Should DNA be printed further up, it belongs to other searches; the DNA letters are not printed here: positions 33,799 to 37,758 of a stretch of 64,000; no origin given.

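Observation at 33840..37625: Single-gene GC-rich island encoding a Cys-rich, signal-peptide-less GLUG/Ig-like repeat protein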

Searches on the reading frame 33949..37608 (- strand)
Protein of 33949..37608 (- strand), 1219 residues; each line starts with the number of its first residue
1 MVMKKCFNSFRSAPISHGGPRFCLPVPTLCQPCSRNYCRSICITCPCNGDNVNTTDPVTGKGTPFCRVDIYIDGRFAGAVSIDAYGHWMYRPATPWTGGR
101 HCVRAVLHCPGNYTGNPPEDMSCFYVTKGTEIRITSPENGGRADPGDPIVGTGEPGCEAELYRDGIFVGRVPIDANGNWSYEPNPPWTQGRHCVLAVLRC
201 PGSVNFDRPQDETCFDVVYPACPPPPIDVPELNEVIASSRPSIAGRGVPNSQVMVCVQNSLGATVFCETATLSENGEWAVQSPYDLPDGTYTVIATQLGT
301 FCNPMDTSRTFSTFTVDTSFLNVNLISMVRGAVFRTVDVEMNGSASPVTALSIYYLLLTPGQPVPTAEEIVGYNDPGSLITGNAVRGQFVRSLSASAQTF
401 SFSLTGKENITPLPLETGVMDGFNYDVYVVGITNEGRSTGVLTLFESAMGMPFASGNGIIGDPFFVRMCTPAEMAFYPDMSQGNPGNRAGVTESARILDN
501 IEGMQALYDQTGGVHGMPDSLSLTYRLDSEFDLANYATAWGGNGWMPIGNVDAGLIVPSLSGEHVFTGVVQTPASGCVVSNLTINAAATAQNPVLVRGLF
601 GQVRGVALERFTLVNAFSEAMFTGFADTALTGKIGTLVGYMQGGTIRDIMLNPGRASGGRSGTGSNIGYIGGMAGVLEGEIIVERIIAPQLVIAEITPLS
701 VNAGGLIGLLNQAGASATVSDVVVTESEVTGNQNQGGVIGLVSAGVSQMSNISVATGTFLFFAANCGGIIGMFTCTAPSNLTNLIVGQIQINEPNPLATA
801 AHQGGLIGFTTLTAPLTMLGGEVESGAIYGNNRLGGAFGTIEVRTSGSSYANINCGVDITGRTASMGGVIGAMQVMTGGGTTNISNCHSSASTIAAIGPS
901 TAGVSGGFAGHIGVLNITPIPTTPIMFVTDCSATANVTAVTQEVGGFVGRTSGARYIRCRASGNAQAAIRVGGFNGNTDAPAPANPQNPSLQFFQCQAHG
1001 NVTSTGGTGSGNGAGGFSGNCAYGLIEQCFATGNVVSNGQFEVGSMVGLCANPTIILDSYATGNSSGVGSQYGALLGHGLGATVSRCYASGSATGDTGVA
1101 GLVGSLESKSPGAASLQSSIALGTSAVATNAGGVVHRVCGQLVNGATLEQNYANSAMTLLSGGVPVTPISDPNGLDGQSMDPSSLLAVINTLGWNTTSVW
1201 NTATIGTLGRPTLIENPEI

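Call 4: search_protein_families(library=pfam, proteins=[window:33949-37608:-], max_evalue=1)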
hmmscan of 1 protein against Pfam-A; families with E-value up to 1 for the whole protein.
window:33949-37608:- (1219 aa): 1 family
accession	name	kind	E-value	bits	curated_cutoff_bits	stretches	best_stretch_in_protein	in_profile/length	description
PF19077.6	Big_13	-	3.8e-12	47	27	1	233-318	21-102/102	Bacterial Ig-like domain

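Call 5: search_protein_families(library=ncbifam, proteins=[window:33949-37608:-], max_evalue=1)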
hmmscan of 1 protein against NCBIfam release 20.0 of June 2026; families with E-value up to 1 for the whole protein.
window:33949-37608:- (1219 aa): 3 families
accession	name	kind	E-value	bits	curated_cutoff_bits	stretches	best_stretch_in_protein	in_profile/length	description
NF040520.1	Ig_like_BLP2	equivalog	0.0007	17.8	750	1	142-197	534-590/730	Ig-like repeat protein Blp2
NF058592.1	GxPGS_dom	subfamily_domain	0.0047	17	45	0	157-180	25-48/65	PGS family Ig-like domain-containing protein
TIGR01965.1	VCBS_repeat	domain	0.11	12.7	15.5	0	74-92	24-41/99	VCBS domain-containing protein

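Call 6: find_homologous_proteins(query=window:33949-37608:-)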
Query window:33949-37608:- (1219 aa): 48 proteins with E <= 0.001 among 8000 candidates.
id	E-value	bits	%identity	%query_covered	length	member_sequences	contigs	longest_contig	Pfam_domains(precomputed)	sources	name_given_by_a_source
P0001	0.0e+0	2756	100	100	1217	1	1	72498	PF19077.7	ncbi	-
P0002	0.0e+0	2301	78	100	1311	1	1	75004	PF19077.7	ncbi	-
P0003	0.0e+0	2053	76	98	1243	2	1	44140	PF19077.7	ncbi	-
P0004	0.0e+0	1914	67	97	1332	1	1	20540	PF19077.7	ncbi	-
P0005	0.0e+0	1763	67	96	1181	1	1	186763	PF19077.7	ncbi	-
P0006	0.0e+0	1650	50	97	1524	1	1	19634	PF16355.12,PF19077.7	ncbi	-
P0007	0.0e+0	1459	83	66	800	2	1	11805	-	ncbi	-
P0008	0.0e+0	1390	52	97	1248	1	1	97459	PF16355.12,PF07581.18,PF19077.7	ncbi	-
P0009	0.0e+0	1288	54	96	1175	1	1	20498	PF19077.7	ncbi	-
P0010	0.0e+0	1288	53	98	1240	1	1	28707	PF19077.7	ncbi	-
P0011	0.0e+0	1218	50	98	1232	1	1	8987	PF19077.7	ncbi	-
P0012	0.0e+0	1198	50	98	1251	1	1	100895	PF19077.7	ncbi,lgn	-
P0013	0.0e+0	1174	49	97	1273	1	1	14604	PF19077.7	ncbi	-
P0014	0.0e+0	1138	52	89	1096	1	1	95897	-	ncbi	-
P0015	1.7e-118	415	33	82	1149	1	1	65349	PF07581.18,PF19077.7,PF17936.8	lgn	-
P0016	1.7e-67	247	31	21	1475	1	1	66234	PF02494.23,PF17957.8,PF13750.13,PF16640.12,PF20622.5,PF06832.19,PF17936.8,PF24421.2,PF11324.14,PF16370.12,PF09136.17,PF16841.12,PF19077.7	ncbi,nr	ncbi:MAG: adhesin [Myxococcaceae bacterium]|nr:adhesin [Myxococcaceae bacterium]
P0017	6.3e-65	238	32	22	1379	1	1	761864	PF13754.13,PF02494.23,PF13750.13,PF16640.12,PF13620.13,PF06832.19,PF17936.8,PF17785.8,PF11974.15,PF17996.8,PF09136.17,PF19077.7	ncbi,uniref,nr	ncbi:Ig-like domain-containing protein [Saccharopolyspora flava]|uniref:Ig-like domain (Group 3) n=1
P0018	3.1e-54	203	27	23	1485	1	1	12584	PF13754.13,PF02494.23,PF13750.13,PF16640.12,PF13620.13,PF17210.10,PF09136.17,PF19077.7,PF17936.8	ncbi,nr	ncbi:MAG: hypothetical protein J2P23_03060, partial [Microlunatus sp.]|nr:hypothetical protein [Micr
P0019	1.1e-52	197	28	24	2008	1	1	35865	PF07495.20,PF27332.1,PF15418.13,PF13754.13,PF17892.8,PF02494.23,PF13750.13,PF16640.12,PF12245.15,PF17936.8,PF17785.8,PF17963.8,PF22783.2,PF16370.12,PF09136.17,PF19077.7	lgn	-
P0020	1.2e-52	197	28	24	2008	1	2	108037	PF07495.20,PF27332.1,PF15418.13,PF13754.13,PF17892.8,PF02494.23,PF13750.13,PF16640.12,PF12245.15,PF17936.8,PF17785.8,PF17963.8,PF22783.2,PF16370.12,PF09136.17,PF19077.7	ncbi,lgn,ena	-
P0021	1.4e-52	197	28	24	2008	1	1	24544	PF07495.20,PF27332.1,PF15418.13,PF13754.13,PF17892.8,PF02494.23,PF13750.13,PF16640.12,PF12245.15,PF17936.8,PF17785.8,PF17963.8,PF22783.2,PF16370.12,PF09136.17,PF19077.7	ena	-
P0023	2.3e-48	183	29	26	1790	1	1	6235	PF13754.13,PF02494.23,PF17957.8,PF13750.13,PF24421.2,PF17996.8,PF06832.19,PF09136.17,PF19077.7,PF17936.8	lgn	-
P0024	2.9e-42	163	25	20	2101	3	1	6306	PF00801.27,PF18887.6,PF13754.13,PF02494.23,PF18676.7,PF13750.13,PF16640.12,PF09136.17,PF19077.7,PF17936.8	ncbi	ncbi:MAG: Ig-like domain-containing protein, partial [Opitutaceae bacterium]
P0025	2.0e-39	154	24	22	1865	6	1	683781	PF27332.1,PF15418.13,PF00801.27,PF17892.8,PF02494.23,PF13750.13,PF16640.12,PF17936.8,PF17963.8,PF16370.12,PF09136.17,PF19077.7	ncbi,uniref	ncbi:Ig-like domain-containing protein, partial [Pseudomonas nitroreducens]|uniref:Ig-like domain-co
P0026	7.3e-38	148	27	21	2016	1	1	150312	PF14347.12,PF02494.23,PF16640.12,PF06832.19,PF09136.17,PF19077.7,PF17936.8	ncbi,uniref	ncbi:Ig-like domain-containing protein [Solicola sp. PLA-1-18]|uniref:Ig-like domain-containing prot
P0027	2.1e-37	147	23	23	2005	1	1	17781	PF07495.20,PF27332.1,PF15418.13,PF13754.13,PF17892.8,PF02494.23,PF13750.13,PF16640.12,PF12245.15,PF17936.8,PF17963.8,PF22783.2,PF16370.12,PF09136.17,PF19077.7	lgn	-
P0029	1.7e-35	141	30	21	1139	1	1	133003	PF07495.20,PF27332.1,PF17892.8,PF02494.23,PF17957.8,PF13750.13,PF17936.8,PF17963.8,PF16370.12,PF09136.17,PF18884.6,PF19077.7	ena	-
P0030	6.2e-35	139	24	23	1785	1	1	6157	PF07495.20,PF15418.13,PF13754.13,PF13750.13,PF16640.12,PF17936.8,PF17963.8,PF19076.7,PF22783.2,PF16370.12,PF09136.17,PF19077.7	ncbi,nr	ncbi:MAG: Ig-like domain-containing protein, partial [Enterobacter asburiae]|nr:Ig-like domain-conta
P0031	1.1e-34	138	31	12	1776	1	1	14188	PF07645.22,PF17957.8,PF14670.13,PF12661.14,PF06832.19,PF06247.18,PF17936.8,PF25387.2,PF12662.14,PF00008.34,PF12947.14,PF09136.17,PF12946.14,PF19077.7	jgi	jgi:MYXO-CTERM domain-containing protein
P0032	1.3e-34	138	28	24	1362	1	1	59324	PF27332.1,PF15418.13,PF02494.23,PF13750.13,PF16640.12,PF12245.15,PF17936.8,PF17963.8,PF22783.2,PF16370.12,PF09136.17,PF19077.7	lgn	-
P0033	6.8e-34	135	26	27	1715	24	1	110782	PF27332.1,PF15418.13,PF00801.27,PF17963.8,PF02494.23,PF13750.13,PF16640.12,PF16370.12,PF09136.17,PF19077.7,PF17936.8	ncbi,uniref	ncbi:Ig-like domain-containing protein, partial [Pseudomonas nitroreducens]|uniref:Ig-like domain-co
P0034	2.5e-33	133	26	25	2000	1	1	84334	PF01839.30,PF07495.20,PF15418.13,PF17892.8,PF17957.8,PF13750.13,PF14524.13,PF16640.12,PF17936.8,PF17963.8,PF22783.2,PF00353.26,PF19077.7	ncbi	-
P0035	1.9e-28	117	29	21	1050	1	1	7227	PF02494.23,PF13750.13,PF09136.17,PF18884.6,PF19077.7,PF17936.8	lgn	-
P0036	5.3e-28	116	26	26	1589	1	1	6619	PF27332.1,PF15418.13,PF13754.13,PF02494.23,PF13750.13,PF16640.12,PF12245.15,PF17936.8,PF17785.8,PF17963.8,PF22783.2,PF16370.12,PF19077.7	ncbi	ncbi:Ig-like domain-containing protein, partial [Enterobacter hormaechei]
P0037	9.6e-28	115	30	21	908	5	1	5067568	PF16640.12,PF13620.13,PF09136.17,PF19077.7,PF17936.8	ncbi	ncbi:hypothetical protein GCM10027613_19710 [Microlunatus endophyticus]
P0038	3.8e-20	90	28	22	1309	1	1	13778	PF18463.7,PF16640.12,PF13620.13,PF17210.10,PF19077.7,PF17936.8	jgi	jgi:large repetitive protein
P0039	7.7e-19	85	25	20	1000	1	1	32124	PF12245.15,PF09136.17,PF19077.7,PF17936.8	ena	-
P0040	2.7e-15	74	29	13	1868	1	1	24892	PF27332.1,PF17963.8,PF17892.8,PF11974.15,PF13750.13,PF16640.12,PF06832.19,PF16370.12,PF19077.7,PF17936.8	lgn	-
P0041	1.3e-14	71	25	19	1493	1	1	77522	PF12733.14,PF11797.15,PF17963.8,PF10029.16,PF13860.13,PF00395.26,PF09136.17,PF19077.7,PF07554.20,PF17936.8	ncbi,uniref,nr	ncbi:hypothetical protein J19TS2_47450 [Cohnella xylanilytica]|uniref:Ig-like domain-containing prot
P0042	3.2e-14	70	30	11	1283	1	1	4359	PF22783.2,PF20615.4,PF19077.7,PF17936.8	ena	-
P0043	2.0e-12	64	24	23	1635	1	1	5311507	PF13750.13,PF19077.7,PF17936.8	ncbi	ncbi:Ig-like domain-containing protein [Serratia sp. D1N4]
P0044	6.4e-11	59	26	12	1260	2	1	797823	PF17963.8,PF17892.8,PF16640.12,PF12245.15,PF19077.7,PF17936.8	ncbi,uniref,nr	ncbi:Ig-like domain-containing protein [Pantoea sp. GbtcB22]|uniref:Ig-like domain-containing protei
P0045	7.9e-11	59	22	20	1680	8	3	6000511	PF19077.7,PF17936.8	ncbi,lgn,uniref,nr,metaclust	ncbi:Uncharacterised protein [Serratia fonticola]|uniref:Ig-like domain-containing protein n=1 Tax=S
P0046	4.7e-7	46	29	20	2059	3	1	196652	PF28433.1,PF13754.13,PF13750.13,PF09136.17,PF19077.7,PF17936.8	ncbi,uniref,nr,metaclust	ncbi:Ig-like domain-containing protein [Microbacterium sediminis]|uniref:Bacterial Ig-like domain-co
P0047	1.2e-5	42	24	20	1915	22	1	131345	PF15418.13,PF12245.15,PF19077.7,PF17936.8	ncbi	ncbi:Ig-like domain-containing protein [Enterobacter cloacae]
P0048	2.5e-5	41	28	22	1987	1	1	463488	PF07495.20,PF27332.1,PF10989.14,PF15418.13,PF17892.8,PF13750.13,PF17964.8,PF13620.13,PF20622.5,PF12245.15,PF17936.8,PF17785.8,PF11974.15,PF22783.2,PF09136.17,PF19077.7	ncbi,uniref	ncbi:Ig-like domain-containing protein, partial [Salinicola halophyticus]|uniref:Ig-like domain-cont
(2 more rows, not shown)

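Call 7: find_encoding_contigs(protein=window:33949-37608:-, flank=10000)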
Protein window:33949-37608:- (1219 aa): no gene with exactly this product is on record in the collection.

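Call 8: search_solved_structures(query=window:33949-37608:-, max_evalue=1)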
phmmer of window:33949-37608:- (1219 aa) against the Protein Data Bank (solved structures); distinct sequences matched with E-value up to 1: 1.
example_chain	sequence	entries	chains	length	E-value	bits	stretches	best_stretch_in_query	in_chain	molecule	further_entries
5dcf_A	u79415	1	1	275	0.67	10.9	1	869-983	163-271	Tyrosine recombinase XerD,DNA translocase FtsK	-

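Call 9: find_encoding_contigs(protein=P0001, flank=10000, max_places=3)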
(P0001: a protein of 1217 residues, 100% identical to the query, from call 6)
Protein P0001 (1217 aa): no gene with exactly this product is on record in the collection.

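Call 10: find_encoding_contigs(protein=P0002, flank=10000, max_places=3)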
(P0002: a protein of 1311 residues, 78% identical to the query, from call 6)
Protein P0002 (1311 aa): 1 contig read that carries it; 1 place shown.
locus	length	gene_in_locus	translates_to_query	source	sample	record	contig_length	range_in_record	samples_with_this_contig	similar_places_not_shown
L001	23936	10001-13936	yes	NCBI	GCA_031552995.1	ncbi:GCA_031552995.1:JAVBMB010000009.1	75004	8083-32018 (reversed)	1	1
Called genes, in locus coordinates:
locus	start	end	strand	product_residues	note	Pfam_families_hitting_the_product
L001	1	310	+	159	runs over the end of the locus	PF04073:tRNA_edit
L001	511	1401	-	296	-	PF01381:HTH_3, PF12844:HTH_19 (weak), PF13560:HTH_31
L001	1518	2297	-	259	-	-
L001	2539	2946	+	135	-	PF00293:NUDIX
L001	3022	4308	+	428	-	PF00512:HisKA, PF02518:HATPase_c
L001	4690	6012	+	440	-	PF01266:DAO, PF01494:FAD_binding_3 (weak), PF00355:Rieske (weak)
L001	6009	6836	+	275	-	PF14249:Tocopherol_cycl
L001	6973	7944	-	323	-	PF08874:DUF1835, PF12395:DUF3658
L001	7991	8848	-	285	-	PF00583:Acetyltransf_1, PF13673:Acetyltransf_10, PF13508:Acetyltransf_7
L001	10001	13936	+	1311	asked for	PF19077:Big_13 (weak)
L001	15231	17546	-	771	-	PF25390:WD40_RLD, PF00395:SLH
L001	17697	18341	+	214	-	PF13408:Zn_ribbon_recom, PF14287:DUF4368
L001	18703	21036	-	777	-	PF00082:Peptidase_S8, PF16403:Bact_surface_Ig-like, PF01476:LysM (weak)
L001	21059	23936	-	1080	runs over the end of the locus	PF19407:DUF5979 (faint), PF17802:SpaA (faint)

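Call 11: find_encoding_contigs(protein=P0005, flank=10000, max_places=3)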
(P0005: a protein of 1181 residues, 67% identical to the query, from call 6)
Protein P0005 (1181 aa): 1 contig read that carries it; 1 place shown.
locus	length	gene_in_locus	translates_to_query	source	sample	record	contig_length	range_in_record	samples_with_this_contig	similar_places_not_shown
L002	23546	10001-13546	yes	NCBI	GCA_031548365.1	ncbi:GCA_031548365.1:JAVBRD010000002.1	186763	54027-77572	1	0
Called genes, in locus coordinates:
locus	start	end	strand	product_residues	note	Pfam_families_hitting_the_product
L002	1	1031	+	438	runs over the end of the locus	PF02881:SRP54_N, PF00448:SRP54, PF02978:SRP_SPB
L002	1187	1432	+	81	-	PF00886:Ribosomal_S16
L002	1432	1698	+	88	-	PF13083:KH_KhpA-B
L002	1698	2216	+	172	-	PF01782:RimM, PF05239:PRC (weak), PF24986:PRC_RimM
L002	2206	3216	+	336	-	PF01746:tRNA_m1G_MT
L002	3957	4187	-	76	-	-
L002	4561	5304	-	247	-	-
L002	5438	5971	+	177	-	PF08279:HTH_11 (faint)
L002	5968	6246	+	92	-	-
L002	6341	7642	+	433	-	PF02811:PHP, PF14579:HHH_6 (weak)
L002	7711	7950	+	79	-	-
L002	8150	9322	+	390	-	PF00753:Lactamase_B (weak), PF12706:Lactamase_B_2, PF13483:Lactamase_B_3 (weak)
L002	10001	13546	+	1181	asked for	PF19077:Big_13 (weak)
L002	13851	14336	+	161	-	-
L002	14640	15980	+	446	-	PF00884:Sulfatase, PF01663:Phosphodiest (faint), PF16347:SGSH_C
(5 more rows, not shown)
